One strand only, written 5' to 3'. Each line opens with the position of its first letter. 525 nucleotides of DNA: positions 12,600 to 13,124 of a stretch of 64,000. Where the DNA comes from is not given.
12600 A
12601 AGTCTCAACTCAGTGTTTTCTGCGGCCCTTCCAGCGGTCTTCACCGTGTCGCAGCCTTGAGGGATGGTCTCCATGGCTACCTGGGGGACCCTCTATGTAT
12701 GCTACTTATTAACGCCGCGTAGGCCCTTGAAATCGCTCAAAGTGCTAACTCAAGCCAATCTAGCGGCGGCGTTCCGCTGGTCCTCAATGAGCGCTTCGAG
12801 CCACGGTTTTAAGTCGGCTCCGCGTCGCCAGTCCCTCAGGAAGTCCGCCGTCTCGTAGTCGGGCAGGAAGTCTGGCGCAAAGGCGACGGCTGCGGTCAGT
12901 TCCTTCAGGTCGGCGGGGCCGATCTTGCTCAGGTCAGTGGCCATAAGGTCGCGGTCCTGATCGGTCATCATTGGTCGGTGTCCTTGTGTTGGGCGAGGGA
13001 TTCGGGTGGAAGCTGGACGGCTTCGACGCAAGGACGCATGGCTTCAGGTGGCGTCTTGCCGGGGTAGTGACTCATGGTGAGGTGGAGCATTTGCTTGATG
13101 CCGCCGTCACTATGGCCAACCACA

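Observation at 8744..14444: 5.7-kb integrative island in tRNA-Ser(GCU) bounded by exact 20-bp repeats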

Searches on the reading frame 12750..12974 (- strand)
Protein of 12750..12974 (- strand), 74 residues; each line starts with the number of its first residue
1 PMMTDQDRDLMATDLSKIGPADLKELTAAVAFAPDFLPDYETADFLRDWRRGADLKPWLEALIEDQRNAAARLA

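Call 46: search_protein_families(library=padloc, proteins=[window:12750-12974:-], max_evalue=1)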
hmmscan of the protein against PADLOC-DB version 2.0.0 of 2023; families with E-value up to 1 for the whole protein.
window:12750-12974:- (74 aa): 0 families

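Call 47: search_protein_families(library=ncbifam, proteins=[window:12750-12974:-], max_evalue=1)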
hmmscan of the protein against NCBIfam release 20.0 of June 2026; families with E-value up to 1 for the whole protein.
window:12750-12974:- (74 aa): 0 families

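Call 48: search_protein_families(library=phrogs, proteins=[window:12750-12974:-], max_evalue=1)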
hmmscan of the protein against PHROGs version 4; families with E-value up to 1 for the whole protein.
window:12750-12974:- (74 aa): 2 families
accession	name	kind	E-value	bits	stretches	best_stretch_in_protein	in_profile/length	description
phrog_15070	-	unknown function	0.21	12.6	1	36-51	14-31/32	-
phrog_38797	-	unknown function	0.37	11.8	1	46-67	4-25/58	-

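Call 70: find_homologous_proteins(query=window:12753-12971:-, max_evalue=0.001)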
Query seq(73 aa) (73 aa): 1 proteins with E <= 0.001 among 3 candidates.
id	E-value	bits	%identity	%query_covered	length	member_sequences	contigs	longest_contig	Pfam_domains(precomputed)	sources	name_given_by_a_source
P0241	2.3e-40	153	100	100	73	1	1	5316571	-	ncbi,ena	-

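Call 88: predict_structure(protein=window:12750-12971:-)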
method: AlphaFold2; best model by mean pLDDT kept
length: 73 residues; sequences in the alignment: 1
mean_pLDDT: 65.7   pTM: 0.41
mean pLDDT of the five models: 65.7, 63.6, 60.3, 60.2, 58.9
residues with pLDDT >= 90: 0; 70-90: 31; 50-70: 37; < 50: 5
segments of 3 or more residues with pLDDT < 50: none
pLDDT, mean of each block of 10 residues (from residue 1): 50 53 60 59 77 81 79 68
secondary structure, 60 per line:
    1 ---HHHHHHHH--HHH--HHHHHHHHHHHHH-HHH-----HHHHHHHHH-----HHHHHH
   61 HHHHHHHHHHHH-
elements in order: H4-11 H19-31 H41-49 H55-72

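Call 106: search_protein_representatives(protein=window:12750-12971:-)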
Query: 73 residues. Proteins with E-value up to 0.001 (for the whole library): 25; up to 1e-10: 2; up to 1e-30: 1. The best 25 are listed.
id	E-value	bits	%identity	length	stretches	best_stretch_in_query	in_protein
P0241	7.4e-41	152.5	100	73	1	1-73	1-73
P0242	1.2e-11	60.0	47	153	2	20-68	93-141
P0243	4.6e-08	48.7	58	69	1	26-65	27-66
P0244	2.4e-07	46.4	58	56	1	26-70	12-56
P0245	1.1e-06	44.4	55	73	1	20-70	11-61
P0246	1.9e-06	43.6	53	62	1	25-69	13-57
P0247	2.2e-06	43.4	60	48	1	26-60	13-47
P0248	1.1e-05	41.2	51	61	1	18-60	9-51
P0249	1.2e-05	41.1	51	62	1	22-69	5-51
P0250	1.4e-05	40.9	43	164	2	22-62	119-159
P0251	2.4e-05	40.2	52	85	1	26-69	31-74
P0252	2.4e-05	40.1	51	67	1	26-69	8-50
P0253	2.8e-05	39.9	49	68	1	24-66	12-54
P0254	2.9e-05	39.9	34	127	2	22-64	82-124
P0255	3.4e-05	39.7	50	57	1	25-66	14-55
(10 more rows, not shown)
